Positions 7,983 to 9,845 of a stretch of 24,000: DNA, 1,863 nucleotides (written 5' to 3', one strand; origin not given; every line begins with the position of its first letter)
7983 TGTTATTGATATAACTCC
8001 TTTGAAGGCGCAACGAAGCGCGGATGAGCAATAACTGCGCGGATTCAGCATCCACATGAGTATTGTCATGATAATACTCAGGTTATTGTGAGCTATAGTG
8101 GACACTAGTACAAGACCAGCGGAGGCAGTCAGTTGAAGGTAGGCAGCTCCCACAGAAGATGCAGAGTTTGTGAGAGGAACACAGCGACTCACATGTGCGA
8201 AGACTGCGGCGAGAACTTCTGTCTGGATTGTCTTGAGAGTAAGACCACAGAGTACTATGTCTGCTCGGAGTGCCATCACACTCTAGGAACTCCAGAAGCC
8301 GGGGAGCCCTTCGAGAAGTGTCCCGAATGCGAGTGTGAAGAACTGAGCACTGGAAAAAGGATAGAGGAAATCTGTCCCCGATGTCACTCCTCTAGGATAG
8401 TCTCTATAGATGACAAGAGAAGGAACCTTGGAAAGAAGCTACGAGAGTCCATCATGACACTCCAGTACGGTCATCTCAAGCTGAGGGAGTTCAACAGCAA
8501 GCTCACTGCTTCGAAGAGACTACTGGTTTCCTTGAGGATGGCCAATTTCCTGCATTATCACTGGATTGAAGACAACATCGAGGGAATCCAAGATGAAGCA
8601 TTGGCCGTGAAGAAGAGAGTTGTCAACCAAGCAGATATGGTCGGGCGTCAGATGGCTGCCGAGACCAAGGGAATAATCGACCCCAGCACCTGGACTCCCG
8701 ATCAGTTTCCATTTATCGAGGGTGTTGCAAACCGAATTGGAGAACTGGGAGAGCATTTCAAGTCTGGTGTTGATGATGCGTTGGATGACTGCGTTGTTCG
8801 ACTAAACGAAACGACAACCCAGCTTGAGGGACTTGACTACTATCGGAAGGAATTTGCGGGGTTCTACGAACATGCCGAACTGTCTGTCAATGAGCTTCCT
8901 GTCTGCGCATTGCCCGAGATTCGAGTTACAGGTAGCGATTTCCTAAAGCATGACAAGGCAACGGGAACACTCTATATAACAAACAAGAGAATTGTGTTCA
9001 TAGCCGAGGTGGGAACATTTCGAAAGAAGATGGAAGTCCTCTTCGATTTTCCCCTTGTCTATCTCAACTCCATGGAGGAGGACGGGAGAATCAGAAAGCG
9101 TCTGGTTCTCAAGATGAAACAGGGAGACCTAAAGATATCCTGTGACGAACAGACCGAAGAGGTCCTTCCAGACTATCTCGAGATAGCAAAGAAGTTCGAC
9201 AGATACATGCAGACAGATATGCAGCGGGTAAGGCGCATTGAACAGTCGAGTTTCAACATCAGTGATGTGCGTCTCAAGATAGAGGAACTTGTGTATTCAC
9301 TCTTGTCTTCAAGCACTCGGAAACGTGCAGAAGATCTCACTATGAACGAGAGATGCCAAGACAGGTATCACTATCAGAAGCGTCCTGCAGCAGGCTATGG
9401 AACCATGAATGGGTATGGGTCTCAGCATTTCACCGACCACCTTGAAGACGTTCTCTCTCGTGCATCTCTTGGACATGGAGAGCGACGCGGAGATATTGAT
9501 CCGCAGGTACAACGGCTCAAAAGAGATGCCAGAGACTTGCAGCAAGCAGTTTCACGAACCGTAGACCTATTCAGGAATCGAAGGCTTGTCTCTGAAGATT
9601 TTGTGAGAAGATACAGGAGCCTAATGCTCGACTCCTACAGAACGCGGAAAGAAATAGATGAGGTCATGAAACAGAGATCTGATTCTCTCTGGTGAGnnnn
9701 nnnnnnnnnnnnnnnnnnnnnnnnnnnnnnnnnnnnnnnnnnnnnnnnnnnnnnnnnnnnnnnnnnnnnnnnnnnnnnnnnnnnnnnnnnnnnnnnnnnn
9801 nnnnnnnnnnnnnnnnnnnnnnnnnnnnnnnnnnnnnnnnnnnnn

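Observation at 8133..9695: Unassigned 520-aa ESCRT-neighbour: candidate stand-alone GLUE/adaptor module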

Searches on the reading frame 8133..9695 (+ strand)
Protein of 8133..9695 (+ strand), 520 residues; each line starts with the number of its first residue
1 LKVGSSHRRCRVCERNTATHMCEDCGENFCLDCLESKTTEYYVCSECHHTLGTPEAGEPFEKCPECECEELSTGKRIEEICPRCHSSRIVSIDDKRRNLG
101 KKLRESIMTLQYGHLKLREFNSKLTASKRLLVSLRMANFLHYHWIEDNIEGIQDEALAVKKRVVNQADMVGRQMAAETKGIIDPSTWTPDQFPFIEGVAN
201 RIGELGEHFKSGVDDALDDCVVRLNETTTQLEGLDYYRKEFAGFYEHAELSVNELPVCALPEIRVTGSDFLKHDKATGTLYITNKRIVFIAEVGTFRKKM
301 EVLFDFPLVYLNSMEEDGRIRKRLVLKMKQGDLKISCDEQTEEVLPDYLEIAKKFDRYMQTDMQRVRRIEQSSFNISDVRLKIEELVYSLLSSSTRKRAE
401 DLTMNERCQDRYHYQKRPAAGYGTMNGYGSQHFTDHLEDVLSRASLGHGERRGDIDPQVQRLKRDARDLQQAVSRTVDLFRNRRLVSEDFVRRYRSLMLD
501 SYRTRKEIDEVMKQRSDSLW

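Call 4: search_protein_families(library=pfam, proteins=[window:8133-9695:+], max_evalue=0.01)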
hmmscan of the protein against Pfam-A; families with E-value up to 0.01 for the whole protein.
window:8133-9695:+ (520 aa): 0 families

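Call 7: find_homologous_proteins(query=window:8133-9692:+)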
Query window:8133-9692:+ (520 aa): 168 proteins with E <= 0.001 among 8000 candidates; the best 120 are listed.
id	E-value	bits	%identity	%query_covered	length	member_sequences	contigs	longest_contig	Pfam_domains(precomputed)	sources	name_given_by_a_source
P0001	0.0e+0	1144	100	96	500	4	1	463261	-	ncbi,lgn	-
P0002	4.6e-296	1001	84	100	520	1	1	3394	-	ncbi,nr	ncbi:hypothetical protein EU546_07425 [Candidatus Thorarchaeota archaeon]|nr:MAG: hypothetical prote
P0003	2.0e-281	952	84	96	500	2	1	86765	-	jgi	jgi:hypothetical protein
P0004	2.2e-195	668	57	98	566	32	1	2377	PF00643.30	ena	-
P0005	1.3e-194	666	56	98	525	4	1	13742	-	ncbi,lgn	ncbi:MAG: hypothetical protein ACFFEL_08625 [Candidatus Thorarchaeota archaeon]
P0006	2.0e-194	665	55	100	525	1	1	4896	-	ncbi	ncbi:MAG: hypothetical protein ACFFCP_14060 [Promethearchaeota archaeon]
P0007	1.4e-193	662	56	98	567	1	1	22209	PF00643.30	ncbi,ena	-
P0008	3.7e-192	658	55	100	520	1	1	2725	-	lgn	-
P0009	4.4e-192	658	56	98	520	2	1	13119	-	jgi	-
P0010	5.7e-192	657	56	99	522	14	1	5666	-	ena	-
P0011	5.9e-192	657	54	100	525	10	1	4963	-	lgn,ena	-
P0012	9.6e-192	656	57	98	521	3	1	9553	-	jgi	-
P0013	1.0e-191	656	54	100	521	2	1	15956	-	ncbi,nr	ncbi:MAG: hypothetical protein P1Q69_04940 [Candidatus Thorarchaeota archaeon]|nr:hypothetical prote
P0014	1.2e-191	656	55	100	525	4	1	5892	-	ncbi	ncbi:MAG: hypothetical protein ACFFFK_05470 [Candidatus Thorarchaeota archaeon]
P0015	3.6e-191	655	56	99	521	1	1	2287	-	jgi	jgi:hypothetical protein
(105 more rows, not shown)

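Call 20: predict_structure(alignment_id=A1)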
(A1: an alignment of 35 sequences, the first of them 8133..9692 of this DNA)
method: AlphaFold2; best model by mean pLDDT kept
length: 520 residues; sequences in the alignment: 35
mean_pLDDT: 80.2   pTM: 0.56
mean pLDDT of the five models: 80.2, 79.2, 77.7, 76.1, 73.7
residues with pLDDT >= 90: 181; 70-90: 241; 50-70: 38; < 50: 60
segments of 3 or more residues with pLDDT < 50: 1-6, 395-432, 442-454, 518-520
pLDDT, mean of each block of 10 residues (from residue 1): 50 77 87 84 86 79 86 85 87 92 94 95 93 73 83 93 94 90 86 92 96 95 94 84 86 82 84 81 91 79 90 75 81 87 86 72 76 86 91 56 35 35 33 54 41 64 93 96 93 96 92 62
secondary structure, 60 per line:
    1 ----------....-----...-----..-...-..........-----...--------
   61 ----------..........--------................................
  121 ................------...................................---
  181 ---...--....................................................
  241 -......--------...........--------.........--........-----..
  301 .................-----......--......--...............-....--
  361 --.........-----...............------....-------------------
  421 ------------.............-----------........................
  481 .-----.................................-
elements in order: H11-14 E20-22 E35-44 E50-52 E71-80 E89-91 H92-136 H143-177 H189-240 H242-247 E256-266 E275-283 E286-293 E299-307 E311-317 E323-328 E331-336 H339-353 H355-358 H363-371 H377-391 H398-401 H433-445 H457-481 H487-519

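Call 24: fold_search(model_id=the predicted structure, library=pdb)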
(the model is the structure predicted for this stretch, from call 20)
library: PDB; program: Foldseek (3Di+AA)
matches with E <= 10: 617; with E <= 0.001: 18
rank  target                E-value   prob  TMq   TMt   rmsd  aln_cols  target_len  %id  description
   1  1kzg_A                1.2e-04  1.00  0.22  0.32  22.0       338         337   10  DbsCdc42(Y889F) (released 2002-03-20)
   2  3ky9_A                1.7e-04  1.00  0.21  0.21  18.9       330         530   12  Autoinhibited Vav1 (released 2010-02-23)
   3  6l30                  1.9e-04  1.00  0.18  0.18  23.6       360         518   10  Crystal structure of the epithelial cell transforming 2 (ECT2) (released 2020-01-01)
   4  1kz7_A                2.2e-04  1.00  0.22  0.32  22.3       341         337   10  Crystal Structure of the DH/PH Fragment of Murine Dbs in Complex with the Placental Isoform of Human Cdc42 (released 2002-03-20)
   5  3bji_B                3.2e-04  1.00  0.20  0.27  19.5       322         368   11  Structural Basis of Promiscuous Guanine Nucleotide Exchange by the T-Cell Essential Vav1 (released 2008-07-15)
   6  4gzu_A                4.1e-04  1.00  0.22  0.26  21.2       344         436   10  Crystal structure of the DH-PH-PH domain of FARP2 (released 2013-03-13)
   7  5yqr                  5.0e-04  1.00  0.19  0.34  18.9       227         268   14  Crystal structure of the PH-like domain of Lam6 (released 2018-01-31)
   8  1kzg_C                5.0e-04  1.00  0.22  0.33  22.1       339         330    8  DbsCdc42(Y889F) (released 2002-03-20)
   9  1zsq                  5.8e-04  1.00  0.17  0.18   3.5       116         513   17  Crystal Structure of MTMR2 in complex with phosphatidylinositol 3-phosphate (released 2006-01-31)
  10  4gzu_B                7.0e-04  1.00  0.23  0.27  22.0       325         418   11  Crystal structure of the DH-PH-PH domain of FARP2 (released 2013-03-13)
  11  5a3f_C                7.0e-04  0.99  0.16  0.12  23.1       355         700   11  Crystal structure of the dynamin tetramer (released 2015-08-26)
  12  5gnh_B                7.4e-04  1.00  0.17  0.17   3.8       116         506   17  Myotubularin-related protein 2 (released 2017-07-26)
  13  1rj2_D                7.4e-04  1.00  0.23  0.34  20.2       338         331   10  Crystal structure of the DH/PH fragment of Dbs without bound GTPase (released 2004-06-29)
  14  2dx1                  7.8e-04  0.99  0.19  0.24  22.6       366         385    9  Crystal structure of RhoGEF protein Asef (released 2007-01-02)
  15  5a3f_A                7.8e-04  0.98  0.18  0.14  32.3       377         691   12  Crystal structure of the dynamin tetramer (released 2015-08-26)
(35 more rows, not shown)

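Call 26: find_related_loci(query=A1, collection=genome_contigs, flank=10000)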
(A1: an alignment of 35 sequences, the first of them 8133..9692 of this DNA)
Query A1 (520 aa) in genome_contigs; peptide patterns used: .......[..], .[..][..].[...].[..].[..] (x = any residue, [..] = any of these).
129 stretches matched a pattern; 74 encode a relative of the query (tblastn E <= 1e-3); 74 distinct loci.
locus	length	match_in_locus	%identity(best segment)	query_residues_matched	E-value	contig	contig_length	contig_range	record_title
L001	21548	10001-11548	93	1-520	0e+0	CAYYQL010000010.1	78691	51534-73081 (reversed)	MAG TPA_asm: uncultured archaeon isolate SRP141376_co1_28 genome assembly, contig: NODE_813_length_78691_cov_100.188654,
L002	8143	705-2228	57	5-508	0e+0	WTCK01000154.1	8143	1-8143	MAG: Candidatus Thorarchaeota archaeon isolate GLR93 c_000000263803, whole genome shotgun sequence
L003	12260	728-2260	56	5-511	0e+0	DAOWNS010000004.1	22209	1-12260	MAG TPA_asm: Candidatus Thorarchaeota archaeon isolate CSMAG_3034 CSMAG_3034_k141_2692801_length_22209_cov_23.1230, whol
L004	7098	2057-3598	57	10-520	0e+0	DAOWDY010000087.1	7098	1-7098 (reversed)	MAG TPA_asm: Candidatus Thorarchaeota archaeon isolate CSMAG_1925 CSMAG_1925_k141_3752012_length_7098_cov_16.0870, whole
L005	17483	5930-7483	56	1-520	0e+0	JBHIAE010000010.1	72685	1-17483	MAG: Candidatus Thorarchaeota archaeon isolate K_3_bin.28 NODE_41_length_72685_cov_21.242489, whole genome shotgun seque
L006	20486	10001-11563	55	5-520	0e+0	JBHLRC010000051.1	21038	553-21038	MAG: Candidatus Thorarchaeota archaeon isolate QM2B.38 QM2B.38@1807, whole genome shotgun sequence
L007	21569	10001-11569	56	1-520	0e+0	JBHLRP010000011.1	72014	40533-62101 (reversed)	MAG: Candidatus Thorarchaeota archaeon isolate TM1S.110 TM1S.110@376, whole genome shotgun sequence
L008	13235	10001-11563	56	5-520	0e+0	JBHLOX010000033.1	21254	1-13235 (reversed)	MAG: Promethearchaeota archaeon isolate DZ3S.281 DZ3S.281@6898, whole genome shotgun sequence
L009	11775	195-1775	55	3-520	0e+0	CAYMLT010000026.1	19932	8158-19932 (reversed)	MAG TPA_asm: uncultured archaeon isolate binchicken_co129_606 genome assembly, contig: NODE_7791_length_19932_cov_4.8317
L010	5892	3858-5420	55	5-520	0e+0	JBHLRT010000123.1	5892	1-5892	MAG: Candidatus Thorarchaeota archaeon isolate TM1S.7 TM1S.7@41753, whole genome shotgun sequence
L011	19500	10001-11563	55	5-520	0e+0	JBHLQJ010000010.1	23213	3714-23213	MAG: Candidatus Thorarchaeota archaeon isolate LCG1B.521 LCG1B.521@12331, whole genome shotgun sequence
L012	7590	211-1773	55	5-520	0e+0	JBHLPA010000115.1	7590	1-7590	MAG: Promethearchaeota archaeon isolate DZ3S.355 DZ3S.355@37911, whole genome shotgun sequence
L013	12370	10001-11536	55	10-520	0e+0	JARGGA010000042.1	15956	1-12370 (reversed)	MAG: Candidatus Thorarchaeota archaeon isolate C14-20 NODE_1442_length_15956_cov_4.896736, whole genome shotgun sequence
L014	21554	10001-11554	54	1-520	0e+0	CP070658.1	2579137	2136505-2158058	MAG: Candidatus Thorarchaeota archaeon isolate bin8 chromosome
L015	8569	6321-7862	54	5-520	0e+0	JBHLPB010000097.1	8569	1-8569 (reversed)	MAG: Promethearchaeota archaeon isolate DZ3S.363 DZ3S.363@31198, whole genome shotgun sequence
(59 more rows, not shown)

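Call 31: search_protein_representatives(alignment_id=A1)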
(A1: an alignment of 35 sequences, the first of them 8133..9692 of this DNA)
Query: 35 sequences, 523 profile positions. Proteins with E-value up to 0.001 (for the whole library): 123; up to 1e-10: 88; up to 1e-30: 50. The best 123 are listed.
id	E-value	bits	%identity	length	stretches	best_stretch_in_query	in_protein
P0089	4.4e-234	794.5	-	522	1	1-520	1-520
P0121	6.3e-223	757.7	-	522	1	1-521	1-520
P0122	8.5e-200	681.3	-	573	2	1-409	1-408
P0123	8.5e-123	427.3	-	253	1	1-253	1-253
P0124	2.5e-115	402.6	-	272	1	253-523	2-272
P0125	6.5e-96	338.6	-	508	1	6-515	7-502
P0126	7.6e-69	249.2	-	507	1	8-476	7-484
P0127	1.8e-66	241.4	-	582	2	6-431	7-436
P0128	3.4e-61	224.0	-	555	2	3-403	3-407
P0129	9.4e-61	222.5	-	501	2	6-402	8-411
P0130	5.5e-60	220.0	-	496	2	2-396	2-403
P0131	6.3e-58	213.2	-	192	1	328-518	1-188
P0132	1.0e-56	209.2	-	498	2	6-397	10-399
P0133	5.7e-56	206.7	-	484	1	8-472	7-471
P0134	4.0e-49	184.2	-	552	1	8-517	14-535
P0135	1.5e-46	175.7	-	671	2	6-461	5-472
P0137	1.4e-45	172.5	-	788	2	7-474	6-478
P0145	1.5e-40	155.9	-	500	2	5-396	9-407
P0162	1.3e-33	133.0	-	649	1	7-395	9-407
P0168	1.8e-31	125.9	-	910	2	9-448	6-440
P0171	5.8e-30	120.9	-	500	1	8-441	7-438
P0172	6.6e-30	120.7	-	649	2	4-431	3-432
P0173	2.7e-29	118.7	-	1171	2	5-275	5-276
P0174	3.5e-29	118.4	-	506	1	6-516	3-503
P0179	2.7e-25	105.5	-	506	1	8-516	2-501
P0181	1.8e-24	102.8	-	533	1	9-516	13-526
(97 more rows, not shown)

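Call 32: list_cluster_members(proteins=[P0125, P0126, P0127, P0134, P0135, P0137, P0162, P0172, P0168, P0173])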
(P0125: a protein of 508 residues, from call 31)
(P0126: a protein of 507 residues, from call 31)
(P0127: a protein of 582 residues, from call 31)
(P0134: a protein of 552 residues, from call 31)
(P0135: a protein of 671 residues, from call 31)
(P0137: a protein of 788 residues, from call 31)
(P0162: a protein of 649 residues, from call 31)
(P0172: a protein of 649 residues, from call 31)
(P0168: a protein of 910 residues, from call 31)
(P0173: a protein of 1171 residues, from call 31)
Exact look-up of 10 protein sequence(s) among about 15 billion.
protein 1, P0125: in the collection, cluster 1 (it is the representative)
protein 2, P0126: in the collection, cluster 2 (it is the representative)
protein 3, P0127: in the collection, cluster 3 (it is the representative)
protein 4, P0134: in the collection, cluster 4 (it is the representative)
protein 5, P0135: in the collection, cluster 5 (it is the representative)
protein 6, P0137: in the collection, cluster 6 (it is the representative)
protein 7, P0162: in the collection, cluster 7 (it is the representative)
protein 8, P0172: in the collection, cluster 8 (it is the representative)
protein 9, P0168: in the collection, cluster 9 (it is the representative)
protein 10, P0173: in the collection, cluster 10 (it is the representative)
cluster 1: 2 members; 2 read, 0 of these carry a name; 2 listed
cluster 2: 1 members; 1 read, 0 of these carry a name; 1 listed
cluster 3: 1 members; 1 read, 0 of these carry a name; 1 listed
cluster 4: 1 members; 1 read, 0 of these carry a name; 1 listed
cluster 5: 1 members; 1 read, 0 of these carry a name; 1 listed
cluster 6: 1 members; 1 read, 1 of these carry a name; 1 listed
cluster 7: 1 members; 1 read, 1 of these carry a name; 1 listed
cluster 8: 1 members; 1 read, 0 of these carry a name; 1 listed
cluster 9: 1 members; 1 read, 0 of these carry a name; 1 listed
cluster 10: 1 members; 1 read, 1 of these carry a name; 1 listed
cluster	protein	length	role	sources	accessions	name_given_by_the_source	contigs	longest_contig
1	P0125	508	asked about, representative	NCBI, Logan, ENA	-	-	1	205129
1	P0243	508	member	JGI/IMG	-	-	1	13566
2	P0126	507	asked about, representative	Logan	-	-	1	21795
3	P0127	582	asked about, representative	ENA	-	-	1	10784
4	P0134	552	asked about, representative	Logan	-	-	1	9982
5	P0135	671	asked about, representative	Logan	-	-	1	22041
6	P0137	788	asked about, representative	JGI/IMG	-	hypothetical protein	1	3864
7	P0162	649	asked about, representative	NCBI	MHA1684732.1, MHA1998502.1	MAG: hypothetical protein ACTSUE_27585 [Promethearchaeota archaeon]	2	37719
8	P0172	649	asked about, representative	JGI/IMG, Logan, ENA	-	-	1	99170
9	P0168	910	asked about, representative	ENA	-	-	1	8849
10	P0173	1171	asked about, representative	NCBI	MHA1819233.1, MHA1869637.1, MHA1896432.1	MAG: hypothetical protein ACTSU2_03470 [Promethearchaeota archaeon]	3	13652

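Call 34: find_homologous_proteins(query=A2, max_evalue=0.00001)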
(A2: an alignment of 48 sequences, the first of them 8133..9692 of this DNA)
Query A2 (48 sequences) (520 aa, profile of the alignment): 169 proteins with E <= 0.00001 among 8000 candidates; the best 120 are listed.
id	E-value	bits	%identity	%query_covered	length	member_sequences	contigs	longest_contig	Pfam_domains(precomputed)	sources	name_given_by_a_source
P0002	2.7e-136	474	84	100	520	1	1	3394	-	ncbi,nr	ncbi:hypothetical protein EU546_07425 [Candidatus Thorarchaeota archaeon]|nr:MAG: hypothetical prote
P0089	3.0e-130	454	51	99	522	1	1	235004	-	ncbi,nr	ncbi:MAG: hypothetical protein HXY34_03170 [Candidatus Thorarchaeota archaeon]|nr:hypothetical prote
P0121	2.0e-128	448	50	98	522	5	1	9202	-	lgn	-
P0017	5.2e-128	446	55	98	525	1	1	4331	-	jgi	-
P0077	1.3e-127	445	55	98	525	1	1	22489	-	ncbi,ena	-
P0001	3.0e-127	444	100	96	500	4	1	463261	-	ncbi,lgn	-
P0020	3.2e-127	444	55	98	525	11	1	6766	-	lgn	-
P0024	4.6e-127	443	55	98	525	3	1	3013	-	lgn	-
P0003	8.1e-127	442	84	96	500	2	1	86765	-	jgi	jgi:hypothetical protein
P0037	1.7e-126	441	53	100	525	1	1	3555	-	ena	-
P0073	6.8e-126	439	54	99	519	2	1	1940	-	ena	-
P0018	8.1e-126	439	54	100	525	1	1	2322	-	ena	-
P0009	8.9e-126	439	56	98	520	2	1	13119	-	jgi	-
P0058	1.2e-125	438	54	99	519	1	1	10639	PF00643.30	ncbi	ncbi:MAG: B-box zinc finger protein [Candidatus Thorarchaeota archaeon]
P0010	2.7e-125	437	56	99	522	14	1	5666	-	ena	-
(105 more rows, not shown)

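Call 35: find_encoding_contigs(protein=P0172, flank=10000, max_places=2)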
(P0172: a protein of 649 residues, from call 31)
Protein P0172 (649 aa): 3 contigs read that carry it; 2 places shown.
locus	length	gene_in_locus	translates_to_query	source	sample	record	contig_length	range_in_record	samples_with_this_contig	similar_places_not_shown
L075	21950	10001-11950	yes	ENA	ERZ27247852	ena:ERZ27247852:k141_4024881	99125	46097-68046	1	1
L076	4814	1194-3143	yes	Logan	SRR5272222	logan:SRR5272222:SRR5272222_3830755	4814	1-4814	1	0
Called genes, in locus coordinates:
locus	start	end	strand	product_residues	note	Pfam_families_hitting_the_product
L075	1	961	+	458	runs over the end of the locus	PF00275:EPSP_synthase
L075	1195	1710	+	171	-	PF00009:GTP_EFTU (faint), PF00025:Arf, PF00071:Ras, PF08477:Roc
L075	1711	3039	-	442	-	PF03065:Glyco_hydro_57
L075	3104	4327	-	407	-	PF13191:AAA_16 (weak), PF01637:ATPase_2 (weak), PF13401:AAA_22 (weak)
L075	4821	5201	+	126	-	-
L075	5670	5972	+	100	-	PF01402:RHH_1 (faint)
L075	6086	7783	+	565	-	-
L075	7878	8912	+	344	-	-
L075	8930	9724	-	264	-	PF01193:RNA_pol_L, PF01000:RNA_pol_A_bac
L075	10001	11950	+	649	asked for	-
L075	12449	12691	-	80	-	-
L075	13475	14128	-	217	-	PF03357:Snf7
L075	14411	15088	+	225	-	PF05175:MTS, PF13847:Methyltransf_31 (weak)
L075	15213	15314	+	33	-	-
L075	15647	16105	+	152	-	PF13905:Thioredoxin_8 (faint), PF04756:OST3_OST6 (weak), PF00085:Thioredoxin, PF13098:Thioredoxin_2 (weak)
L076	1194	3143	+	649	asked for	-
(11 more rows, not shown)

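Call 36: find_encoding_contigs(protein=P0125, flank=8000, max_places=1)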
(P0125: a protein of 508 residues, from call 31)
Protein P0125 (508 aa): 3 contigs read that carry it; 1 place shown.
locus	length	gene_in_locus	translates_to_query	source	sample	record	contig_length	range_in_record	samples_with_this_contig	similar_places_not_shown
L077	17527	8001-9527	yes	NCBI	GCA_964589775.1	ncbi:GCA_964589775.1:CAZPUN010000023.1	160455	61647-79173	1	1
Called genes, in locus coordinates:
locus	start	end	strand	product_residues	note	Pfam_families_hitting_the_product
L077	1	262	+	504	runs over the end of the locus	PF00662:Proton_antipo_N (weak), PF00361:Proton_antipo_M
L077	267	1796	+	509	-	PF00662:Proton_antipo_N (weak), PF00361:Proton_antipo_M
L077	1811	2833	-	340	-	PF13439:Glyco_transf_4, PF00534:Glycos_transf_1, PF13692:Glyco_trans_1_4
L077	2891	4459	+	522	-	PF00370:FGGY_N, PF02782:FGGY_C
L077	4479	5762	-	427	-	PF09861:Lar_N, PF21113:LarA_C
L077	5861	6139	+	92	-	PF09527:ATPase_gene1 (faint)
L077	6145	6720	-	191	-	-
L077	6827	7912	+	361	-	PF02350:Epimerase_2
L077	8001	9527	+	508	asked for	-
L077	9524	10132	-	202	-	PF03357:Snf7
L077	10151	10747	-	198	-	PF03357:Snf7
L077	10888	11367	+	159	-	-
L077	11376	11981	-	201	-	-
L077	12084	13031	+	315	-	-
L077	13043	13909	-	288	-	PF02629:CoA_binding, PF00549:Ligase_CoA, PF13607:Succ_CoA_lig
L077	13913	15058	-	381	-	PF01071:GARS_A (weak), PF02786:CPSase_L_D2, PF08442:ATP-grasp_2, PF13549:ATP-grasp_5, PF24948:Citrate_synth_N, PF00549:Ligase_CoA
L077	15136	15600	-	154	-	PF12802:MarR_2, PF01022:HTH_5, PF01047:MarR (weak), PF08279:HTH_11 (weak), PF13545:HTH_Crp_2, PF12840:HTH_20, PF13412:HTH_24 (weak), PF01037:AsnC_trans_reg (weak)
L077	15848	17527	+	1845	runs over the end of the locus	PF01841:Transglut_core, PF17789:MG4 (faint), PF01060:TTR-52 (faint), PF01835:MG2 (faint), PF02369:Big_1 (faint), PF09134:Invasin_D3 (faint), PF13620:CarboxypepD_reg (weak), PF13559:DUF4129, +4 more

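Call 37: find_encoding_contigs(protein=P0135, flank=8000, max_places=1)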
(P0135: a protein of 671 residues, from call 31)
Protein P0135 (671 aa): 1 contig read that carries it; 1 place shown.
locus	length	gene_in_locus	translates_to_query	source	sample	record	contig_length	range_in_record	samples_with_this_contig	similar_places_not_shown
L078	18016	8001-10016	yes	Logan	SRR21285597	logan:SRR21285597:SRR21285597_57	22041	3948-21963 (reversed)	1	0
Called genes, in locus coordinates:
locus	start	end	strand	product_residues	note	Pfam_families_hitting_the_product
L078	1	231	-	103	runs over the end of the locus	?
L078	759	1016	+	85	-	PF08666:SAF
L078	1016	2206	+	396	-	PF04295:GD_AH_second, PF20629:GD_AH_C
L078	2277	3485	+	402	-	PF03577:Peptidase_C69 (faint)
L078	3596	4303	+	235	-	PF06197:DUF998 (faint)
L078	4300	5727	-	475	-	PF04734:Ceramidase_alk (faint)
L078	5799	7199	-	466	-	PF01546:Peptidase_M20, PF07687:M20_dimer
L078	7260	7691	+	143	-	PF01247:Ribosomal_L35Ae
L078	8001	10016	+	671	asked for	-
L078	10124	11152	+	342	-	PF01717:Meth_synt_2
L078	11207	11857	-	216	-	PF03357:Snf7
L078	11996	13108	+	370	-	PF01959:DHQS, PF26558:DHQS_2nd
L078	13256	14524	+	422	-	PF03065:Glyco_hydro_57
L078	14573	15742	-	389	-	PF01208:URO-D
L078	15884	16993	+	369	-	PF12773:DZR (faint), PF17032:Zn_ribbon_15 (faint), PF13240:Zn_Ribbon_1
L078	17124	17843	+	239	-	PF01712:dNK, PF02223:Thymidylate_kin, PF13521:AAA_28 (weak)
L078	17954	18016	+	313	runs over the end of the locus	-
